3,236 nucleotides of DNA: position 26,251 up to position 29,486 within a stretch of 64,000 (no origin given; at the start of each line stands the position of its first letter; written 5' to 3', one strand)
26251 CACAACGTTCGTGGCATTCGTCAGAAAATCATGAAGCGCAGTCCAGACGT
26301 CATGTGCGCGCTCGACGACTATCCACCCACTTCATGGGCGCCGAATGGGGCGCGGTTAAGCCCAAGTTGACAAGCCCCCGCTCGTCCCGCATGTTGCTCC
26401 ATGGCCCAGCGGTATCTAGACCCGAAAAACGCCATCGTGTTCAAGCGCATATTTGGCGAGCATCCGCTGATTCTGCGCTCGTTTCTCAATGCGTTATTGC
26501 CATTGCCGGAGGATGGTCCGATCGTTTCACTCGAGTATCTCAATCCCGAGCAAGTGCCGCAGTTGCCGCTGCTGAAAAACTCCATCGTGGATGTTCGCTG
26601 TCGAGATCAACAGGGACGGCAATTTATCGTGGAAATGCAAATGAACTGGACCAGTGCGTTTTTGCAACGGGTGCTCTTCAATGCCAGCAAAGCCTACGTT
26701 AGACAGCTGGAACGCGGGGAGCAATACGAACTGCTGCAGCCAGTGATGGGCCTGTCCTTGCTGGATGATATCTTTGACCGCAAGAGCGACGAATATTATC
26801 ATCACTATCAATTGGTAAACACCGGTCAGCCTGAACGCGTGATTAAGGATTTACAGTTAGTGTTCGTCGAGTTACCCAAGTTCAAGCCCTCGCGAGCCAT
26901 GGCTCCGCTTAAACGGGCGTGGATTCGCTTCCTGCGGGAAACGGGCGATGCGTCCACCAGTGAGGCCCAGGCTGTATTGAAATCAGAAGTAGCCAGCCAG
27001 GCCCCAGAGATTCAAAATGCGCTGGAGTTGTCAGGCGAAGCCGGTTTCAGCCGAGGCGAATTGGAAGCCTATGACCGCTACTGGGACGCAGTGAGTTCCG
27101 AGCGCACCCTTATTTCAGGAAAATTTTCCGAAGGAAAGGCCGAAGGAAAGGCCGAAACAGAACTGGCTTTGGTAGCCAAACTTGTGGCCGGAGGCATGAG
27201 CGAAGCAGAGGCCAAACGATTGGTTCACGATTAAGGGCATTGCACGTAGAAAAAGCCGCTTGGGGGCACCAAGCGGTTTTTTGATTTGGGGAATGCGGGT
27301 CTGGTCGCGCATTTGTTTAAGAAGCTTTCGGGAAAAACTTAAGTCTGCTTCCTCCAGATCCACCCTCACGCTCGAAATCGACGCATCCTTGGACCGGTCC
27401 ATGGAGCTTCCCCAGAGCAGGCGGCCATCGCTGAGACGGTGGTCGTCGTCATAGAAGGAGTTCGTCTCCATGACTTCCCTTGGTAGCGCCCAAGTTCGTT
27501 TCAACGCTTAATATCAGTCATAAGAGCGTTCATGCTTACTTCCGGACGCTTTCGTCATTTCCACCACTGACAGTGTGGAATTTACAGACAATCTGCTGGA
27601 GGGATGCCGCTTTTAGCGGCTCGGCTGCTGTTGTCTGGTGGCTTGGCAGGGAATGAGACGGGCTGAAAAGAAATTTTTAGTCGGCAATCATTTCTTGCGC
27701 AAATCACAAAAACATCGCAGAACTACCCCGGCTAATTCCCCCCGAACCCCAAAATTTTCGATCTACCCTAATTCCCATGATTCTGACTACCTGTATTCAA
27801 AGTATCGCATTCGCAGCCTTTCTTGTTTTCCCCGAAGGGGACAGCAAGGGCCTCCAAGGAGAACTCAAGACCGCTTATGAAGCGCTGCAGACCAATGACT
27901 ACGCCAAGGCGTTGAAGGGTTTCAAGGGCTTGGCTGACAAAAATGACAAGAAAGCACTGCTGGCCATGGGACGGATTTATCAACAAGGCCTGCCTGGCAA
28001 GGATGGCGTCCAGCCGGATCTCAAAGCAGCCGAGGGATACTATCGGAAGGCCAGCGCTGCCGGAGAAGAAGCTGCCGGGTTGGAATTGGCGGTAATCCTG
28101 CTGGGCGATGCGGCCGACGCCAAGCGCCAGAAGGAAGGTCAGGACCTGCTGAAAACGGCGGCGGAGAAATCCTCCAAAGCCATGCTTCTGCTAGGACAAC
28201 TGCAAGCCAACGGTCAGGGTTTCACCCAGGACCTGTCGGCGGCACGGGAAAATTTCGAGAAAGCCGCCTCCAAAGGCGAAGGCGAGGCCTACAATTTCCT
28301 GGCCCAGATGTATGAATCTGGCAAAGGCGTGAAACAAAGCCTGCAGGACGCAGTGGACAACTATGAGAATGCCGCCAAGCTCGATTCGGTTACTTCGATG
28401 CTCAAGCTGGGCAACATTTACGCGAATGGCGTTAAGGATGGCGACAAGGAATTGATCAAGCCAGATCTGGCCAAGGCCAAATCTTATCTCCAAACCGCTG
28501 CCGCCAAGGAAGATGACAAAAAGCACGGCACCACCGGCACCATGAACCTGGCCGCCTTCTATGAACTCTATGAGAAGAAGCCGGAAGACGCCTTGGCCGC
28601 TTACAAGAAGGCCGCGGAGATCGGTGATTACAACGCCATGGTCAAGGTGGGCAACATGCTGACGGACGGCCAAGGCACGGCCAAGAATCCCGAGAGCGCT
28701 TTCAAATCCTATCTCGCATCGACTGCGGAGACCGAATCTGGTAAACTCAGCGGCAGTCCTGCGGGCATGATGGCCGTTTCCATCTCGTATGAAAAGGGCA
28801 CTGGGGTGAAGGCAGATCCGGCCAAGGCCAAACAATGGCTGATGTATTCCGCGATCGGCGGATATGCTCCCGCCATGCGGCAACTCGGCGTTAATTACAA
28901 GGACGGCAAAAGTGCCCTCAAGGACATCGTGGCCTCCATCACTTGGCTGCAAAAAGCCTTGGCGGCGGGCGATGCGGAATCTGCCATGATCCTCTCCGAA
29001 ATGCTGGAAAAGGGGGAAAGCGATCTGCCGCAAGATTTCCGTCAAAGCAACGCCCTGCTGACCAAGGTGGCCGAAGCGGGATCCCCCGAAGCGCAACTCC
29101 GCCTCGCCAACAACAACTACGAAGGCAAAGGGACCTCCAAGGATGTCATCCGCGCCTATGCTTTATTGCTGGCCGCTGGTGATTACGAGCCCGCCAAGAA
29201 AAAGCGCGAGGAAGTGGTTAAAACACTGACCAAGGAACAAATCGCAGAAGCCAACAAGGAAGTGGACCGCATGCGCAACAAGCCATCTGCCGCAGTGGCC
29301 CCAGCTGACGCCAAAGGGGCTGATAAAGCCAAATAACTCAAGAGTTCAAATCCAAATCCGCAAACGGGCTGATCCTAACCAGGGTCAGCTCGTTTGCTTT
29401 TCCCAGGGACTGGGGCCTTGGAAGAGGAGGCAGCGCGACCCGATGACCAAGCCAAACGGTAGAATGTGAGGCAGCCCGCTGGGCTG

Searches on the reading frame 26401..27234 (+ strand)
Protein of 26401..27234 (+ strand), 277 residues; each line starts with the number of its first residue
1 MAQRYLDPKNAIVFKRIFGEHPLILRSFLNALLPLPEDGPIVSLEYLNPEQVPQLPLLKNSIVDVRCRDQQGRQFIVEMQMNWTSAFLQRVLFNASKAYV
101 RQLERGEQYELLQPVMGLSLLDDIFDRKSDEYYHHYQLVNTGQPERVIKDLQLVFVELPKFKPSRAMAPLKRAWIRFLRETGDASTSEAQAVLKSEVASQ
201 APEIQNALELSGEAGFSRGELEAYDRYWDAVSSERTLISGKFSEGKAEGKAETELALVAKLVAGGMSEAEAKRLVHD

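Call 10: search_protein_families(library=pfam, proteins=[window:26401-27234:+], max_evalue=0.0001)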
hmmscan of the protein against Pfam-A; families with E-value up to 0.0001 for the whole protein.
window:26401-27234:+ (277 aa): 1 family
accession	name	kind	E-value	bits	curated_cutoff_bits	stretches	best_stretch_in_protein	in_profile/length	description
PF12784.13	PDDEXK_2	-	1.7e-40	139.6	27.4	1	8-226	1-214/229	PD-(D/E)XK nuclease family transposase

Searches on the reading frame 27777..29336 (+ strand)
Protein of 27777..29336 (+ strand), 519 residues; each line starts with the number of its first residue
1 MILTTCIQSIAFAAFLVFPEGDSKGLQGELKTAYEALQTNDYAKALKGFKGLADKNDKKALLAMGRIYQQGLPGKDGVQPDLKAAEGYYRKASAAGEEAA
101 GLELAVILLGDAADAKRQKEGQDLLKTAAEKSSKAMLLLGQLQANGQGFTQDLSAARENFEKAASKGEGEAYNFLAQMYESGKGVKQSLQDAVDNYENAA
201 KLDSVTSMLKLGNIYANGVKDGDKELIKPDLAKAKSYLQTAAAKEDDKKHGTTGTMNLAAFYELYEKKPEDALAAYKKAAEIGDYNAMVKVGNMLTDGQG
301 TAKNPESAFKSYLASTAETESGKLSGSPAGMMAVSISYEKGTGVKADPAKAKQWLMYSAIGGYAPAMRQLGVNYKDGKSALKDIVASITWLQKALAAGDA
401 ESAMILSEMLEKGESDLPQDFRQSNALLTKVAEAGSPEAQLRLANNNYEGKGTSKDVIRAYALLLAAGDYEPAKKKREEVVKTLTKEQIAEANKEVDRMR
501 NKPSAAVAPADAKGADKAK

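Call 10: search_protein_families(library=pfam, proteins=[window:27777-29336:+], max_evalue=0.0001)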
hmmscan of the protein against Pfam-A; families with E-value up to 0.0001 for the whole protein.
window:27777-29336:+ (519 aa): 1 family
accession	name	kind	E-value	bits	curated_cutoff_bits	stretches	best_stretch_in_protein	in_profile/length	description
PF08238.18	Sel1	-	1.2e-38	130.5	30.7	1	133-167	1-35/36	Sel1 repeat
